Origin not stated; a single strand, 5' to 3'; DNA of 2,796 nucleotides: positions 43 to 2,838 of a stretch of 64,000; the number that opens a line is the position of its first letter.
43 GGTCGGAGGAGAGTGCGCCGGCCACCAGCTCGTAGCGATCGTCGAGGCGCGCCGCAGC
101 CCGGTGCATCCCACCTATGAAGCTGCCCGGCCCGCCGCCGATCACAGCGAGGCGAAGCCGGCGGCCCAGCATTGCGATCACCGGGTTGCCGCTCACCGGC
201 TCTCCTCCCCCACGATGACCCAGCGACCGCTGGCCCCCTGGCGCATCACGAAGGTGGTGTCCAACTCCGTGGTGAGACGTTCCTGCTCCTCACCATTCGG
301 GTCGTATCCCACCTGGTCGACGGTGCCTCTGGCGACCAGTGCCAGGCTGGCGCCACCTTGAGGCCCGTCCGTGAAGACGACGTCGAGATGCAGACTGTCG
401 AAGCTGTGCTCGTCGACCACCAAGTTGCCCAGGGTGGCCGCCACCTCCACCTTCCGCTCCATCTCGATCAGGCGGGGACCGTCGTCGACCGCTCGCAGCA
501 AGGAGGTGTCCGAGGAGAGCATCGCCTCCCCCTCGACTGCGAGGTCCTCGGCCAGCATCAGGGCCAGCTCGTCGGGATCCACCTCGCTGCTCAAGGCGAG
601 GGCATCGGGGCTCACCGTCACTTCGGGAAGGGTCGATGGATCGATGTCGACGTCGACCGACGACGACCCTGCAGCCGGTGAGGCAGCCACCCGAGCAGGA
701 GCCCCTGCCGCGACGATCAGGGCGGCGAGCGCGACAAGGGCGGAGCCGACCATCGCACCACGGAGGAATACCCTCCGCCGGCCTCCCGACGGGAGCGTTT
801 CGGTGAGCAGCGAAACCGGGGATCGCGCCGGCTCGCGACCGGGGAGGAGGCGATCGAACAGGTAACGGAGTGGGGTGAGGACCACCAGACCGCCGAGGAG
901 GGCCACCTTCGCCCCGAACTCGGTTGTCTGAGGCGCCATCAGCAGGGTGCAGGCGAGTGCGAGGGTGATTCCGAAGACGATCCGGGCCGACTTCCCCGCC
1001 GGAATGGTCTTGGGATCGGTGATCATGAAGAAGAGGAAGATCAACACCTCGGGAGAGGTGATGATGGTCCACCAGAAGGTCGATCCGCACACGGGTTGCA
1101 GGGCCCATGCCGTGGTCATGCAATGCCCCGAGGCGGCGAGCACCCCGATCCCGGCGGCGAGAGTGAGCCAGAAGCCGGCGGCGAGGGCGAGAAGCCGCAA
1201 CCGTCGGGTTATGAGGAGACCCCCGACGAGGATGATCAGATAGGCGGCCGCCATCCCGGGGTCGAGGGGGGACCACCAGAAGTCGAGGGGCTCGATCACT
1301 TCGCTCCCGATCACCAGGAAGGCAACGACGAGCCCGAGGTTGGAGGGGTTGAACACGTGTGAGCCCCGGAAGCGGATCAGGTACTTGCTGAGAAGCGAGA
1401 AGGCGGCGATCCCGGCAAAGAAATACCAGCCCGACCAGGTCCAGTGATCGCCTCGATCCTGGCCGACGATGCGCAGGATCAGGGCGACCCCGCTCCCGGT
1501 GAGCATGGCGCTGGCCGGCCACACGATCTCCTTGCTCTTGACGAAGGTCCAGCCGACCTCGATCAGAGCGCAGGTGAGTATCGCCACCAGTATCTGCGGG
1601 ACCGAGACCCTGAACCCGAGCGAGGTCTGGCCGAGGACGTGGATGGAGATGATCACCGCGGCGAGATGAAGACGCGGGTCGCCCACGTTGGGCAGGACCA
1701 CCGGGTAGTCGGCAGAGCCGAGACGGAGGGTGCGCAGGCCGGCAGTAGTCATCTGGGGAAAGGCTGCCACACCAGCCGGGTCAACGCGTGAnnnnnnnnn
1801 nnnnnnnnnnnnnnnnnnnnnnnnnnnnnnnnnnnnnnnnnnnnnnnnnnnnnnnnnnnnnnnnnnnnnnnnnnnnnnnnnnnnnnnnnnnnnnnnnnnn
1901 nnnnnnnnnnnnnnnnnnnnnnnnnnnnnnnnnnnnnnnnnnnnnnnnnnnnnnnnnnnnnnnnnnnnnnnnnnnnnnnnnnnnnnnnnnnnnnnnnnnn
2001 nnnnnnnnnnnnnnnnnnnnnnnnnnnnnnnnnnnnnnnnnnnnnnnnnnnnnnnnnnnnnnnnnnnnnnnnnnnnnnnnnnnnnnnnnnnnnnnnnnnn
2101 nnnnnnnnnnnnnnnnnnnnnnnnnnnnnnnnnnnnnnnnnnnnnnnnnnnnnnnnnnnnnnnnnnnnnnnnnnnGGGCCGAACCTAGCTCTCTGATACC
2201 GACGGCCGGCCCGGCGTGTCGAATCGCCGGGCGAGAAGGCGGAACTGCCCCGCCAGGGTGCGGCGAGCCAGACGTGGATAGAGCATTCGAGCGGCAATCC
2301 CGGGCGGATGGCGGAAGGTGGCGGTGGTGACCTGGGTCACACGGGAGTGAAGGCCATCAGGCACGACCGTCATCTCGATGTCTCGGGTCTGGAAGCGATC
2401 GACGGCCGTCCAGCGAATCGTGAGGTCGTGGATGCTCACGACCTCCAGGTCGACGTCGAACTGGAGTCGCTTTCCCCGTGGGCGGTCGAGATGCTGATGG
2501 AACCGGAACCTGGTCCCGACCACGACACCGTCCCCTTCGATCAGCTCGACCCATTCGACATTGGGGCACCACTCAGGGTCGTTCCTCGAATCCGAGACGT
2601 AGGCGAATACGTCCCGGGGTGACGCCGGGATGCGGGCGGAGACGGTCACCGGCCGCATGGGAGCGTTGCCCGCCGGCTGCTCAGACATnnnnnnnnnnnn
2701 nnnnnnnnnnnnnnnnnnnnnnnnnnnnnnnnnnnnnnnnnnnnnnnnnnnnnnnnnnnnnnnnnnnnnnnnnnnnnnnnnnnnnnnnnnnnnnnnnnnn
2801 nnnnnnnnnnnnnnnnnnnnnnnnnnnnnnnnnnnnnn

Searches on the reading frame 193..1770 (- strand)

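Call 24: search_protein_families(library=pfam, proteins=[window:193-1770:-], max_evalue=0.0001)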
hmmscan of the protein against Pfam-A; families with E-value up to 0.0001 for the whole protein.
window:193-1770:- (525 aa): 1 family
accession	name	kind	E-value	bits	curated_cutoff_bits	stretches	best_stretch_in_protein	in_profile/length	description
PF03116.20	NQR2_RnfD_RnfE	-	2.9e-06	27.3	27.7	1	46-285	31-270/296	NQR2, RnfD, RnfE family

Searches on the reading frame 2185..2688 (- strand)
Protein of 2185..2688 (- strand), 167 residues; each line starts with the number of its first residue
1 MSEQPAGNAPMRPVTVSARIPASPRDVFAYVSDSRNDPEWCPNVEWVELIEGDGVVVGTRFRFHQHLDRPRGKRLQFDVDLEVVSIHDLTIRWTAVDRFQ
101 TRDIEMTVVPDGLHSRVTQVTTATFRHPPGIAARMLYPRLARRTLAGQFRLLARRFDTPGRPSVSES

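Call 24: search_protein_families(library=pfam, proteins=[window:2185-2688:-], max_evalue=0.0001)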
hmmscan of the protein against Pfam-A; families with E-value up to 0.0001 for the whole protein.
window:2185-2688:- (167 aa): 2 families
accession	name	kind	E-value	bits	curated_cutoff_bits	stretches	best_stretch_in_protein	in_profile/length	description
PF10604.15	Polyketide_cyc2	-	1.8e-11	44.9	27.4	1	13-156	3-141/142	Polyketide cyclase / dehydrase and lipid transport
PF03364.25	Polyketide_cyc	-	6.9e-08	33.2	23.4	1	20-143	1-120/126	Polyketide cyclase / dehydrase and lipid transport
